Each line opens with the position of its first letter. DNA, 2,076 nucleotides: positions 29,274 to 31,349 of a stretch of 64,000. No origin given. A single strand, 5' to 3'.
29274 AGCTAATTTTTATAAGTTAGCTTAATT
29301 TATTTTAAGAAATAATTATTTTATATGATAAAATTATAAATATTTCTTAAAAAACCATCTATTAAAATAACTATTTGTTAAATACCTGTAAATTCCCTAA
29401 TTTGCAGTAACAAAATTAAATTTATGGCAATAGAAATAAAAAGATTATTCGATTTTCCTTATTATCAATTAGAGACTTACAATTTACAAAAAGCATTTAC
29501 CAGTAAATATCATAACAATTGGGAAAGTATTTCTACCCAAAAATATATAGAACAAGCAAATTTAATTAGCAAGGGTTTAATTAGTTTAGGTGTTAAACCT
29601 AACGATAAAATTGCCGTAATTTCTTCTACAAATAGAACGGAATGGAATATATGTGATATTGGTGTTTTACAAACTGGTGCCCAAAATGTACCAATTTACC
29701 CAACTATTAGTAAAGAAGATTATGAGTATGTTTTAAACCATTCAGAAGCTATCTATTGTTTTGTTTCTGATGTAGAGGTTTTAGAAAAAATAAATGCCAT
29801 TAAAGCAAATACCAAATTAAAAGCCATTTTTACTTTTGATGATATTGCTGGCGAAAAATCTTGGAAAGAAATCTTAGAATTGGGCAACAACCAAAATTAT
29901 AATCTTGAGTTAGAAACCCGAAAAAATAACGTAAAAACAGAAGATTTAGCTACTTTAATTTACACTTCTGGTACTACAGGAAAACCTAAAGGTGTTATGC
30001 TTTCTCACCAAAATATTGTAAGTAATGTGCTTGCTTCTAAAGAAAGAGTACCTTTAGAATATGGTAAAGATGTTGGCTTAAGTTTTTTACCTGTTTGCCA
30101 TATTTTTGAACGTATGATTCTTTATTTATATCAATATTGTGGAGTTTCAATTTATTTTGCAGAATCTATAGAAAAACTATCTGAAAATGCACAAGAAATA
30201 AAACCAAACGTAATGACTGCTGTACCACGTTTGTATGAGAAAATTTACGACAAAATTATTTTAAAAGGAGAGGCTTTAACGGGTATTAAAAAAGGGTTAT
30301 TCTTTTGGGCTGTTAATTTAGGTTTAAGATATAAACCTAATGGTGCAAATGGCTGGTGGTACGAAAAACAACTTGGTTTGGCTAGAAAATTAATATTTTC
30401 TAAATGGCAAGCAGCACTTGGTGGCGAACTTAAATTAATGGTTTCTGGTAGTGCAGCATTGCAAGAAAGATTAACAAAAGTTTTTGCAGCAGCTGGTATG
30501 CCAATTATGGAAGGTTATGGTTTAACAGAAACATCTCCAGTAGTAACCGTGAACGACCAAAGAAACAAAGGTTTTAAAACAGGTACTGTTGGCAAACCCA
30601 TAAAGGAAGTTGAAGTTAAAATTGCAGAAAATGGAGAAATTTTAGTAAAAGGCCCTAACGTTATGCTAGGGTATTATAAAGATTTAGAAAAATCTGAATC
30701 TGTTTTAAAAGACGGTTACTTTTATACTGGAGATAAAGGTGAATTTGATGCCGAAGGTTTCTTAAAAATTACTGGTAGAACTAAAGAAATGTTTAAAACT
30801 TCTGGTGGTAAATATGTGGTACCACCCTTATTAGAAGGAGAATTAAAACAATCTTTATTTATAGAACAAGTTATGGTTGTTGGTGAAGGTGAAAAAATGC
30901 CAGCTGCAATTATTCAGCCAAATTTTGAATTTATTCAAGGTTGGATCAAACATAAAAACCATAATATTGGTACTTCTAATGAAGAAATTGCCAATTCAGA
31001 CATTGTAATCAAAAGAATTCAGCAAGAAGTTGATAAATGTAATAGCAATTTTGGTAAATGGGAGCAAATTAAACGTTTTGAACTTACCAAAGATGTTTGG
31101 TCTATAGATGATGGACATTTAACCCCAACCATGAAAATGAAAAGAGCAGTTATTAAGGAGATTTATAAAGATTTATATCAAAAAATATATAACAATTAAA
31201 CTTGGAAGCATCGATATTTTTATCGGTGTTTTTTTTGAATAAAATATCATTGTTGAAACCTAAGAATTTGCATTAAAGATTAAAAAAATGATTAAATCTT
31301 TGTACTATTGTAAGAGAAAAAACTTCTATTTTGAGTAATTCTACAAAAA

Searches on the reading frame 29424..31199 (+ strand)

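Call 66: search_protein_families(library=pfam, proteins=[window:29424-31199:+])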
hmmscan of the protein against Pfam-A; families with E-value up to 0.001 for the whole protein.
window:29424-31199:+ (591 aa): 2 families
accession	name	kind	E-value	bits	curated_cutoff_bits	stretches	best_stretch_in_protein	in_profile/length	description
PF00501.34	AMP-binding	-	2.1e-71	241.2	29.9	1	31-418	17-384/384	AMP-binding enzyme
PF23562.2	AMP-binding_C_3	-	5.2e-06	27.3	20.8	1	460-590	7-121/124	AMP-binding enzyme C-terminal domain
